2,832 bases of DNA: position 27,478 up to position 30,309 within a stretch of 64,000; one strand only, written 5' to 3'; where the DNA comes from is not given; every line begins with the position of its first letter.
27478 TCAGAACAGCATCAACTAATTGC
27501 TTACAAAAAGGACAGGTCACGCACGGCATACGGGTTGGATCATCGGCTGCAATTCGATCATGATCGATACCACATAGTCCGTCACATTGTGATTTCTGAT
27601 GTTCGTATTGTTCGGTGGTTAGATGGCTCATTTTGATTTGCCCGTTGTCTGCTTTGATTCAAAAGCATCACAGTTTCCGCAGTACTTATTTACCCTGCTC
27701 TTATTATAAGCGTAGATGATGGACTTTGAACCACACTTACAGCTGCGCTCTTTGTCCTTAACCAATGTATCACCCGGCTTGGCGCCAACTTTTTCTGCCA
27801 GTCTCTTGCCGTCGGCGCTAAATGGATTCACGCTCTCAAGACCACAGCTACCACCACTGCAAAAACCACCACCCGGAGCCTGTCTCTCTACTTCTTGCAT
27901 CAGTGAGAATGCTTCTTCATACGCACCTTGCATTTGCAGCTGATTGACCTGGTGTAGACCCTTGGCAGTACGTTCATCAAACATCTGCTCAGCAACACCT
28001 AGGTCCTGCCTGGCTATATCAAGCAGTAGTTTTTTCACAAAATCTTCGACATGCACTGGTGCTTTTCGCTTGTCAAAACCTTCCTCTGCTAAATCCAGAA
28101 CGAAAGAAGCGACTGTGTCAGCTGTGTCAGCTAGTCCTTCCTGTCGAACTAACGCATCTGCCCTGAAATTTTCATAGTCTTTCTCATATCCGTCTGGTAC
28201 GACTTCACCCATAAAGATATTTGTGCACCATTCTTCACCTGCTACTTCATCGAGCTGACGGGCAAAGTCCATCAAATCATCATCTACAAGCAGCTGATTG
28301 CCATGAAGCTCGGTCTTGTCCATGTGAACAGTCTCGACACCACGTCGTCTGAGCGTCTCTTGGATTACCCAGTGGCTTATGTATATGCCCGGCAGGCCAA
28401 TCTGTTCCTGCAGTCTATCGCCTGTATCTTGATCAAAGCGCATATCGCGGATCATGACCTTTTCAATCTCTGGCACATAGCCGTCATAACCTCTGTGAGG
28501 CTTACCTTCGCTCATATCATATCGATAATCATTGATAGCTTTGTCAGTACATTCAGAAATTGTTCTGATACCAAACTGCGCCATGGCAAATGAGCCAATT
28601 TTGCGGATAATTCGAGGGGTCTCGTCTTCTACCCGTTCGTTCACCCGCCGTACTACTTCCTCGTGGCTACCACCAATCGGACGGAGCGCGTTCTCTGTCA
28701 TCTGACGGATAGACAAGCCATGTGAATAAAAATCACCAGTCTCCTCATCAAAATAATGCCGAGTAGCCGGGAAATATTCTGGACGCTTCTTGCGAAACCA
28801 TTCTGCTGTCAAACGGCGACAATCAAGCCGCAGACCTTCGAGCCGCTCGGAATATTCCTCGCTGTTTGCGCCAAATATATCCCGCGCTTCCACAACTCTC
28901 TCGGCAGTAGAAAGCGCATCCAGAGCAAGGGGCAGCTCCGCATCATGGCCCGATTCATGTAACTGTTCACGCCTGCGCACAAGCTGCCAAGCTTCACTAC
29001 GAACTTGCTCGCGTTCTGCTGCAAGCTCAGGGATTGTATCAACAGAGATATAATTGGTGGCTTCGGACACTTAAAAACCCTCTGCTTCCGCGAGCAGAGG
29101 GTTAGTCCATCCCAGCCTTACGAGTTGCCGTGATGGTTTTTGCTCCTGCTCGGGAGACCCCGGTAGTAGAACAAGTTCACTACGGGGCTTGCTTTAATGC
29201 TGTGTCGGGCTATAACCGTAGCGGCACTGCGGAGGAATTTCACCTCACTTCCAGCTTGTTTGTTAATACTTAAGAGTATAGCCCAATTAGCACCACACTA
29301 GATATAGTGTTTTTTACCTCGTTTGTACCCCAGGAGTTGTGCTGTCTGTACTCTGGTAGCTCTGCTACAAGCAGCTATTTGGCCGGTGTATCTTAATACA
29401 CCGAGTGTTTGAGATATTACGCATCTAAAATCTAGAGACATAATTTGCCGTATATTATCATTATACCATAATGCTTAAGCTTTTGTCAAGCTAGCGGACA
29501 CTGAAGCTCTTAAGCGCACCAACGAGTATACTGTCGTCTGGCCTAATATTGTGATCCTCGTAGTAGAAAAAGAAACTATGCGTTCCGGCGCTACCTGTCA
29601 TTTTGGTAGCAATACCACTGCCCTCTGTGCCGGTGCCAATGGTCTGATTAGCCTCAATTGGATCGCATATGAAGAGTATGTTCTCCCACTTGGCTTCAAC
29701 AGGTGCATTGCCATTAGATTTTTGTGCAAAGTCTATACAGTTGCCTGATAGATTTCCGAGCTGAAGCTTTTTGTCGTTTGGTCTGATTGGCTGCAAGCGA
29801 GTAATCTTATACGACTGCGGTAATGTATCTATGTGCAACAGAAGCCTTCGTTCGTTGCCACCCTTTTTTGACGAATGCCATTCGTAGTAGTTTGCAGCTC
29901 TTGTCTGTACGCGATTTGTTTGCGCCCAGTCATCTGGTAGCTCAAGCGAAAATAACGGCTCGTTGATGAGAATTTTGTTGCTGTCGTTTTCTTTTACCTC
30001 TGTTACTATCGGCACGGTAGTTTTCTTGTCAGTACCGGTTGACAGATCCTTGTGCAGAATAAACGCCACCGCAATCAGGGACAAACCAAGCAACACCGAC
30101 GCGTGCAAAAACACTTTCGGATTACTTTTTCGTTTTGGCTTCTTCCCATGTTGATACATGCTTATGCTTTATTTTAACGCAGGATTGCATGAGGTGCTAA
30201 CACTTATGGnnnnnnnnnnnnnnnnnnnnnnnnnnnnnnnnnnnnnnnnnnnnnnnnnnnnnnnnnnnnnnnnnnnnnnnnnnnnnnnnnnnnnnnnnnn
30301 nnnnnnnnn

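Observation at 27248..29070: Riboswitch-controlled operon of unknown function: a 480-aa protein plus two Cys4 zinc-ribbon mini-proteins (one unannotated)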

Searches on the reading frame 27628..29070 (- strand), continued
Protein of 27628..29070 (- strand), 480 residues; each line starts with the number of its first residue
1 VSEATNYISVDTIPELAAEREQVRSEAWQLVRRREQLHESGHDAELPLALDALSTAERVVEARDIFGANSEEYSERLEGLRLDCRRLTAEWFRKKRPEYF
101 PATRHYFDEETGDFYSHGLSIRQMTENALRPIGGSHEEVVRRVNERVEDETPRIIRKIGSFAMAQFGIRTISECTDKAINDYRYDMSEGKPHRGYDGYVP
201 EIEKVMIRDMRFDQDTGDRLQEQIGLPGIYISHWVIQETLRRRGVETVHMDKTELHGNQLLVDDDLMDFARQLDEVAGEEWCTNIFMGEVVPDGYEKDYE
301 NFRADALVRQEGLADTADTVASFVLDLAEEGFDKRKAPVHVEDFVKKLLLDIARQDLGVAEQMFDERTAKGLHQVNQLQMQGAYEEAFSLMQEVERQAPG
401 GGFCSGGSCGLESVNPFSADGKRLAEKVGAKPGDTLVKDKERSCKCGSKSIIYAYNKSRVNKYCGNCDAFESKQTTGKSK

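Call 77: find_encoding_contigs(protein=P0364, flank=6000, max_places=2)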
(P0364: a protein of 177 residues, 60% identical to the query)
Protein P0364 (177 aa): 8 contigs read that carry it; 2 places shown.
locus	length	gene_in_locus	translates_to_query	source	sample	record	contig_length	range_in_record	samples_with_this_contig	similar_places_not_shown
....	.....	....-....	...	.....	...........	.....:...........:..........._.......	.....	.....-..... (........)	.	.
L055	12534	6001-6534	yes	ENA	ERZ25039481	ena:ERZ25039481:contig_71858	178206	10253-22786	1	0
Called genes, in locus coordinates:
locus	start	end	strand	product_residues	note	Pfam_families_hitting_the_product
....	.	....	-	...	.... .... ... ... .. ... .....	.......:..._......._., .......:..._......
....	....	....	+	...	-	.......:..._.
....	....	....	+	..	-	-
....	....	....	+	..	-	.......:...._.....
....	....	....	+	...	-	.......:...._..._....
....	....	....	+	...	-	-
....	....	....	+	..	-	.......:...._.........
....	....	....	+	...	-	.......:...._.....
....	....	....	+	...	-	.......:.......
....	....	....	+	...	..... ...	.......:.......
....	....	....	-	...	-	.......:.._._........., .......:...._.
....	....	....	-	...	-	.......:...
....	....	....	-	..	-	-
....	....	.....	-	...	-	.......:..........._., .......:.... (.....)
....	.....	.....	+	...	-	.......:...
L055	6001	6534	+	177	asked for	PF20221:DUF6580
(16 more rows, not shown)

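Call 94: find_encoding_contigs(protein=P0324, flank=7000, max_places=3)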
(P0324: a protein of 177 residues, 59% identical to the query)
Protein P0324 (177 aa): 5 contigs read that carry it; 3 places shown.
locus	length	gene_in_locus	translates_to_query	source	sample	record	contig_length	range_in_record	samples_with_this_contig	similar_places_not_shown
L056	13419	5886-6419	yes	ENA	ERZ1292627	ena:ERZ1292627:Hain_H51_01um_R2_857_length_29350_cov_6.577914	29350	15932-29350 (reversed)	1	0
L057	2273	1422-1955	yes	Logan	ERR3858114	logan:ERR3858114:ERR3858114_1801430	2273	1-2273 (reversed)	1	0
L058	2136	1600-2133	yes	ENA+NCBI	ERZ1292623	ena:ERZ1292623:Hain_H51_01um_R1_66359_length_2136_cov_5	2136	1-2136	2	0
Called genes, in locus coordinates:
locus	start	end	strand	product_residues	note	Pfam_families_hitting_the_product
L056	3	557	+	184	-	?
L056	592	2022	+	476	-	PF00266:Aminotran_5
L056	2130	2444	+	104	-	-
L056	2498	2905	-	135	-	-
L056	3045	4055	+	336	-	-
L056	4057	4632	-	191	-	PF11611:DUF4352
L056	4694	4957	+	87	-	PF24250:HVO_2718 (weak), PF13560:HTH_31 (weak), PF12844:HTH_19, PF13443:HTH_26 (weak), PF01381:HTH_3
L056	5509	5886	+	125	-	PF14478:DUF4430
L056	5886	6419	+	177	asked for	PF20221:DUF6580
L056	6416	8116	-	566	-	PF00999:Na_H_Exchanger, PF02254:TrkA_N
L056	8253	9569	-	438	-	PF01566:Nramp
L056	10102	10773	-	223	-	PF13462:Thioredoxin_4, PF01323:DSBA (weak)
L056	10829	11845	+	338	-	PF00571:CBS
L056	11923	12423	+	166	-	PF09827:CRISPR_Cas2 (weak), PF20803:PaaX_M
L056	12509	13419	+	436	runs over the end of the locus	PF01336:tRNA_anti-codon, PF00152:tRNA-synt_2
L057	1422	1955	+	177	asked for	PF20221:DUF6580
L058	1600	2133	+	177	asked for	PF20221:DUF6580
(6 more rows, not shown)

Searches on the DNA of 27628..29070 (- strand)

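Call 15: search_rna_families(sources=[L001, L002, L003, L004, L005, L006, L007, L008, L009, L010, L011, L012, L014, L015], threshold=gathering)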
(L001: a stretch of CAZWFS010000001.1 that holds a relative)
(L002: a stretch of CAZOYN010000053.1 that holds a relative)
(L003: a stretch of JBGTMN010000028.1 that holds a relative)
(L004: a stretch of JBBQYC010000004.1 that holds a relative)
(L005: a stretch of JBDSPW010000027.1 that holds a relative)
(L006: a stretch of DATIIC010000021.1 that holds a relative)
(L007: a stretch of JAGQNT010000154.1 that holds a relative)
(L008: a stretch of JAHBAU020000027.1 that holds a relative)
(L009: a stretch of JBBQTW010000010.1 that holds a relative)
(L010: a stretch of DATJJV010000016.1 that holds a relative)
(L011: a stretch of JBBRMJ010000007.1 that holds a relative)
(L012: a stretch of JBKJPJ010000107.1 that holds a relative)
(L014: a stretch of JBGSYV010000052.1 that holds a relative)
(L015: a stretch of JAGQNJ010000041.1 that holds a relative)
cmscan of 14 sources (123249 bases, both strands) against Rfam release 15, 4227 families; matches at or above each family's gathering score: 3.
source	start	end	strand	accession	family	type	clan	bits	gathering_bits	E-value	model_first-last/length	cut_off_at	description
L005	4827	4901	+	RF01689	AdoCbl-II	Cis-reg; riboswitch;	CL00101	40.5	36.5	6.5e-06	1-81/81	no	AdoCbl-II (Cobalamin/B12) riboswitch aptamer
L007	2543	2605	+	RF00174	Cobalamin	Cis-reg; riboswitch;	CL00101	31.9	31.5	0.00048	47-167/189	no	Cobalamin riboswitch aptamer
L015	4700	4823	+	RF00174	Cobalamin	Cis-reg; riboswitch;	CL00101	31.5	31.5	0.00063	1-189/189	no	Cobalamin riboswitch aptamer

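Call 16: search_rna_families(sources=[L013, L016, L017, L018, L019], threshold=gathering)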
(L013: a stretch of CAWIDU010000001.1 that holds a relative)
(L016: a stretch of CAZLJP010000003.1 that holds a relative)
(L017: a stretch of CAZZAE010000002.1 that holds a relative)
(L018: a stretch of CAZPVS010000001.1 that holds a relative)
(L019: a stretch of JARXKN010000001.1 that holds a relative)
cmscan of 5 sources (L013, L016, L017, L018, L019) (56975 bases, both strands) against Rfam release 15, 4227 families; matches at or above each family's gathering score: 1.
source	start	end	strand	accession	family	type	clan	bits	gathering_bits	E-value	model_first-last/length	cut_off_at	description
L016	4809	4885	+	RF01689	AdoCbl-II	Cis-reg; riboswitch;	CL00101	37.9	36.5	1.9e-05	1-81/81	no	AdoCbl-II (Cobalamin/B12) riboswitch aptamer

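Call 32: search_rna_families(source=L020, start=7800, end=13100, threshold=evalue, max_evalue=0.1)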
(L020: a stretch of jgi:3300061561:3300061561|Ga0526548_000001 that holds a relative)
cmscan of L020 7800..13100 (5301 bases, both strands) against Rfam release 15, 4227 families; matches with E-value up to 0.1: 1.
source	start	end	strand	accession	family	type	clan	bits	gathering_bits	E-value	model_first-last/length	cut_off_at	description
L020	8734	8927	+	RF00174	Cobalamin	Cis-reg; riboswitch;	CL00101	22.9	31.5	0.0077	1-189/189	no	Cobalamin riboswitch aptamer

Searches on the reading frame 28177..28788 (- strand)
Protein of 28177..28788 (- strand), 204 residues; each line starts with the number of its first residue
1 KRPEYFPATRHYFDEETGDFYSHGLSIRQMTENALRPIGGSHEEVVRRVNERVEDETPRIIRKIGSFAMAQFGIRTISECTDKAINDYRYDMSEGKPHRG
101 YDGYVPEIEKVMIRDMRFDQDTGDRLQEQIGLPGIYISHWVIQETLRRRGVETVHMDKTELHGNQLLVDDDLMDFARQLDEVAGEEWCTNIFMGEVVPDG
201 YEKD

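Call 86: predict_structure(alignment_id=A3)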
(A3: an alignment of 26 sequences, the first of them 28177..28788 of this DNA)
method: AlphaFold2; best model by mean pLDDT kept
length: 204 residues; sequences in the alignment: 26
mean_pLDDT: 86.8   pTM: 0.83
mean pLDDT of the five models: 86.8, 86.3, 85.3, 84.1, 82.2
residues with pLDDT >= 90: 87; 70-90: 107; 50-70: 10; < 50: 0
segments of 3 or more residues with pLDDT < 50: none
pLDDT, mean of each block of 10 residues (from residue 1): 91 91 89 75 80 84 72 88 85 86 73 91 90 91 94 86 86 95 96 94 88
secondary structure, 60 per line:
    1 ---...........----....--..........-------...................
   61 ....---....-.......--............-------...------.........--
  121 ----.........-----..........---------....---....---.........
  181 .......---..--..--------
elements in order: E4-14 E19-22 H27-34 H42-64 H68-71 E73-79 H82-93 E110-118 E125-133 H139-148 H158-161 E165-168 H172-187

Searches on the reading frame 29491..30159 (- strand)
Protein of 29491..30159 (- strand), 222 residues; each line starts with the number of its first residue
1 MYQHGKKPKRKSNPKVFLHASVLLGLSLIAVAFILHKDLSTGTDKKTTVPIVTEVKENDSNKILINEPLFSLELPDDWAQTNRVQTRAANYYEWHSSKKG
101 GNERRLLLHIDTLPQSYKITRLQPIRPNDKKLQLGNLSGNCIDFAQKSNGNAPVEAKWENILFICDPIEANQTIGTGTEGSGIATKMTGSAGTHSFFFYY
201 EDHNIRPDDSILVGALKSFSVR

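Call 3: search_protein_families(library=pfam, proteins=[window:29491-30159:-], max_evalue=1)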
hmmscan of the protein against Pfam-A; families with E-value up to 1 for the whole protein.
window:29491-30159:- (222 aa): 1 family
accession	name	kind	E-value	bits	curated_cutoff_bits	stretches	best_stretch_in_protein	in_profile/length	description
PF18933.6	PsbP_2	-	0.036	14.5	27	1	26-101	9-84/184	PsbP-like protein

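Call 4: search_protein_families(library=ncbifam, proteins=[window:29491-30159:-], max_evalue=1)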
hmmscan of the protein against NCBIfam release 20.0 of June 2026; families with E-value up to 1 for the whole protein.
window:29491-30159:- (222 aa): 0 families
